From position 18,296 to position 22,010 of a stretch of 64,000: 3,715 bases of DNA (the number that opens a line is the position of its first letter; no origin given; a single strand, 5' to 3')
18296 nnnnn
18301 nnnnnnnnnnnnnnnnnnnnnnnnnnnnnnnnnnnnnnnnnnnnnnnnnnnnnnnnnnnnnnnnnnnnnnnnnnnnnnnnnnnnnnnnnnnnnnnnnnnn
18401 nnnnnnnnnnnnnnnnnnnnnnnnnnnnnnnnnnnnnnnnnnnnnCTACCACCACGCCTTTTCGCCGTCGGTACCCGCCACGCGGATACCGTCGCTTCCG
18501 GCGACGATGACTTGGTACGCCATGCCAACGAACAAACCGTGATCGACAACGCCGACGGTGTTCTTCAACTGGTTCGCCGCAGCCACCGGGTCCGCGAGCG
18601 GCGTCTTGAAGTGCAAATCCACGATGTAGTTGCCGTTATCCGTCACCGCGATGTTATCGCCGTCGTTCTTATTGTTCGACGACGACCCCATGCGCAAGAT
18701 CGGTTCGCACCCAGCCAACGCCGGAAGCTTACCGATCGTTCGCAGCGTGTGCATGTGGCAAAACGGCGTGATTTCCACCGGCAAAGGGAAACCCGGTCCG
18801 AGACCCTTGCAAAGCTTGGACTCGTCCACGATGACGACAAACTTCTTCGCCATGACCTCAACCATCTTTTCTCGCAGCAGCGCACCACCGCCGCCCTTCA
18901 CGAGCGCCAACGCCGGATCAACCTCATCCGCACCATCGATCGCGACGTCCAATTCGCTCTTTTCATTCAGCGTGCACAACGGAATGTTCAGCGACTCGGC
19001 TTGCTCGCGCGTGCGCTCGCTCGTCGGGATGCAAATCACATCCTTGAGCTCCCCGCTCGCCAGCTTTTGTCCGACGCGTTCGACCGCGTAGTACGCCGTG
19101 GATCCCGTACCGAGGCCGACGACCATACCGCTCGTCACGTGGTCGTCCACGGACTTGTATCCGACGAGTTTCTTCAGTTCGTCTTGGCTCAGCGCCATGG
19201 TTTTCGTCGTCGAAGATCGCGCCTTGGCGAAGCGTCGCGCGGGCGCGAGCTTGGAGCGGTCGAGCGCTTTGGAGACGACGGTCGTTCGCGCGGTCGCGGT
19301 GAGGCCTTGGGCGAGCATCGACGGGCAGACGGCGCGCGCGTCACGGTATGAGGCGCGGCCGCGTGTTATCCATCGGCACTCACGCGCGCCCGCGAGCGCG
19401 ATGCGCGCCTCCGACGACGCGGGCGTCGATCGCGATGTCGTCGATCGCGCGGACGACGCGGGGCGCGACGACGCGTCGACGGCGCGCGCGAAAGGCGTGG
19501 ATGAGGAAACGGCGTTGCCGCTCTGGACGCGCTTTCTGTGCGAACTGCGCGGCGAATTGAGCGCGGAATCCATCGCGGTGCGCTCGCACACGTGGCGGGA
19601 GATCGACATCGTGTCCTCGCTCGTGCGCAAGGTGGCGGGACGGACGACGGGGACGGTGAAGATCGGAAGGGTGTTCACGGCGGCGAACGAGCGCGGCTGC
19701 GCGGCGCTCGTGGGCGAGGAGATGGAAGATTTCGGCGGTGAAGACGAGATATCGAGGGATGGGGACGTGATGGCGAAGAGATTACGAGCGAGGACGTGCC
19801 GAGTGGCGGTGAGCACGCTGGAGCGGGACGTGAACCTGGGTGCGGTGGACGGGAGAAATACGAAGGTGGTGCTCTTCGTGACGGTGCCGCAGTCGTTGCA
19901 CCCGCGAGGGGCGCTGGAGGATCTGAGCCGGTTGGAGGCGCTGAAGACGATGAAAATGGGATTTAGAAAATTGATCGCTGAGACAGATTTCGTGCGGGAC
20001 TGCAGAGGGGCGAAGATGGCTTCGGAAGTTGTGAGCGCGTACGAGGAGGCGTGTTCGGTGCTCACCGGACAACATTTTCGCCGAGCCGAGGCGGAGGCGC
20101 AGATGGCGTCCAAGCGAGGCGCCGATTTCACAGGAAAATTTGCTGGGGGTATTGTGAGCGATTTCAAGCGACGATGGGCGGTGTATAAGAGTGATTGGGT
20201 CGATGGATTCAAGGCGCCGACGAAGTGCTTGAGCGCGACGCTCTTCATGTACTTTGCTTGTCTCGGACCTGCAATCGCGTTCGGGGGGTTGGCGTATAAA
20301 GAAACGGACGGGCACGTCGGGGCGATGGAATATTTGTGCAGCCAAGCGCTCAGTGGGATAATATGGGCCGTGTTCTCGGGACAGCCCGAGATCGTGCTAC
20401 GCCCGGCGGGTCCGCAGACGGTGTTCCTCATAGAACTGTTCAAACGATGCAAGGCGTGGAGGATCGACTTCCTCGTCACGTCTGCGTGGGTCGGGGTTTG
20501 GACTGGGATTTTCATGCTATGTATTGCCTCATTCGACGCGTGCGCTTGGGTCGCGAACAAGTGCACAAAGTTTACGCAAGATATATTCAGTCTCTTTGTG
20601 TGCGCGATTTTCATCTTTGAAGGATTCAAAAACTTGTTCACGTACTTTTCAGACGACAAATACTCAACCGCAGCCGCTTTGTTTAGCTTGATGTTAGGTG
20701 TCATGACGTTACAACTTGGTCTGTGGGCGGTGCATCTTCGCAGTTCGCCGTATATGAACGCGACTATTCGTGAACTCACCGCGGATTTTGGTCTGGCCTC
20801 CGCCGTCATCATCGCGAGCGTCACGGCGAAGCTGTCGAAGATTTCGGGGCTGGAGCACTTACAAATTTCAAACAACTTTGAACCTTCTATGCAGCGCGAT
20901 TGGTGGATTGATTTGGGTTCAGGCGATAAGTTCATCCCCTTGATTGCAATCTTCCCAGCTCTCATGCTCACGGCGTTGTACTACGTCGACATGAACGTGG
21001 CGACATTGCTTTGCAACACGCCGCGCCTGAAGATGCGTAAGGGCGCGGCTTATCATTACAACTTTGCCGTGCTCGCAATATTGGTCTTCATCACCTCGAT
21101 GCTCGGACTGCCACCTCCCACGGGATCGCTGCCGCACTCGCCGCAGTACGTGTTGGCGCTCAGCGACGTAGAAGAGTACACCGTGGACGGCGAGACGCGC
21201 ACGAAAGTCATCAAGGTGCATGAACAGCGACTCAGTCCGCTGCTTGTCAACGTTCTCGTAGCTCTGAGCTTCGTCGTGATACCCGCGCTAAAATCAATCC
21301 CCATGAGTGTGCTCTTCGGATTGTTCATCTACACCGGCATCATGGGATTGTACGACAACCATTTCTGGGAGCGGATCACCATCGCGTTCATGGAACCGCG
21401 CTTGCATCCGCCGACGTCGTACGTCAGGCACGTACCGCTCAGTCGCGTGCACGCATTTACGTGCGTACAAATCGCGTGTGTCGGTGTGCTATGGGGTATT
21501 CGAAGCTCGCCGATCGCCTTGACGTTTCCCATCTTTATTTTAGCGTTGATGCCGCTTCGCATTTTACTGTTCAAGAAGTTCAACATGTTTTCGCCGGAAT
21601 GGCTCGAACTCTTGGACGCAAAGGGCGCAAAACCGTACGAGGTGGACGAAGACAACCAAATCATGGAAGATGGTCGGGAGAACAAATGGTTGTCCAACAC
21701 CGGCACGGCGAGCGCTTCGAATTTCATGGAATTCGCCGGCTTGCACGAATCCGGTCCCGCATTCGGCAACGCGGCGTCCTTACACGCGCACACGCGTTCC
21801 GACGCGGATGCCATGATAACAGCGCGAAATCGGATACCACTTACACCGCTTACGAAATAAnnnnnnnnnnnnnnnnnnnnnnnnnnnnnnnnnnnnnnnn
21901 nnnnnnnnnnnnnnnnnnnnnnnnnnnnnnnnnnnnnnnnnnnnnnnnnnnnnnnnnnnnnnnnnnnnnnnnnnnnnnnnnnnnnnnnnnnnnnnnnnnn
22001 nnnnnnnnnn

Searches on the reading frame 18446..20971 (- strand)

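Call 21: search_protein_families(library=pfam, proteins=[window:18446-20971:-], max_evalue=0.00001)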
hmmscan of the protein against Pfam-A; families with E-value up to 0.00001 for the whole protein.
window:18446-20971:- (841 aa): 1 family
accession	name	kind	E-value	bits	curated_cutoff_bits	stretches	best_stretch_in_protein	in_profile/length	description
PF06026.20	Rib_5-P_isom_A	-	2.2e-62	210.1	26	1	646-828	1-173/173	Ribose 5-phosphate isomerase A (phosphoriboisomerase A)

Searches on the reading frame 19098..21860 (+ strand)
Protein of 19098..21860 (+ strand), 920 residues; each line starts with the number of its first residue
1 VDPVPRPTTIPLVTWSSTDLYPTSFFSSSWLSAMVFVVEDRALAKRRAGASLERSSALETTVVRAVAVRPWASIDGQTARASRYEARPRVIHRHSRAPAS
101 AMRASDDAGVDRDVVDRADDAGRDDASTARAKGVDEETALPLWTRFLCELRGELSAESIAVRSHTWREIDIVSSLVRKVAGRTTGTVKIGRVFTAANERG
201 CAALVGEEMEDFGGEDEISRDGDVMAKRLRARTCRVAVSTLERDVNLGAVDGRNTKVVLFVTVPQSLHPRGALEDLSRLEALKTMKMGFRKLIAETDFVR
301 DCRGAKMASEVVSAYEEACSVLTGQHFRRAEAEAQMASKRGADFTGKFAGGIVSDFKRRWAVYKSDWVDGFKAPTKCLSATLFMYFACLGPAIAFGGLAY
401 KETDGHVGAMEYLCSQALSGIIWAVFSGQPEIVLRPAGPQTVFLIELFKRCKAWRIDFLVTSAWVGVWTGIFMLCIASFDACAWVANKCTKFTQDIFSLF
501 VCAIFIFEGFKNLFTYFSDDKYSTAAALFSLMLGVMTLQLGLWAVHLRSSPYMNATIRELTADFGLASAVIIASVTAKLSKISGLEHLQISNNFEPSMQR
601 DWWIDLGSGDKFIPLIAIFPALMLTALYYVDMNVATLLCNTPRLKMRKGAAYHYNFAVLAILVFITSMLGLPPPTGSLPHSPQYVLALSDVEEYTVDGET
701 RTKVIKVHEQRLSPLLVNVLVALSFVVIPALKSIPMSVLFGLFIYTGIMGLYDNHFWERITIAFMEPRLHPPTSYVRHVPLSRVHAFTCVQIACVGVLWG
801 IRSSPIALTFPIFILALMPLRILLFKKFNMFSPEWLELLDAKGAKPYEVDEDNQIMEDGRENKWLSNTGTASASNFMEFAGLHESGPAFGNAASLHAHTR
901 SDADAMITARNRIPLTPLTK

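Call 21: search_protein_families(library=pfam, proteins=[window:19098-21860:+], max_evalue=0.00001)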
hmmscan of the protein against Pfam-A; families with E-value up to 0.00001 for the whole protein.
window:19098-21860:+ (920 aa): 1 family
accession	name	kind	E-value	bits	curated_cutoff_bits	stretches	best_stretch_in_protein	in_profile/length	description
PF00955.27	HCO3_cotransp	-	5.1e-134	448.4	27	2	522-842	232-549/551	HCO3- transporter integral membrane domain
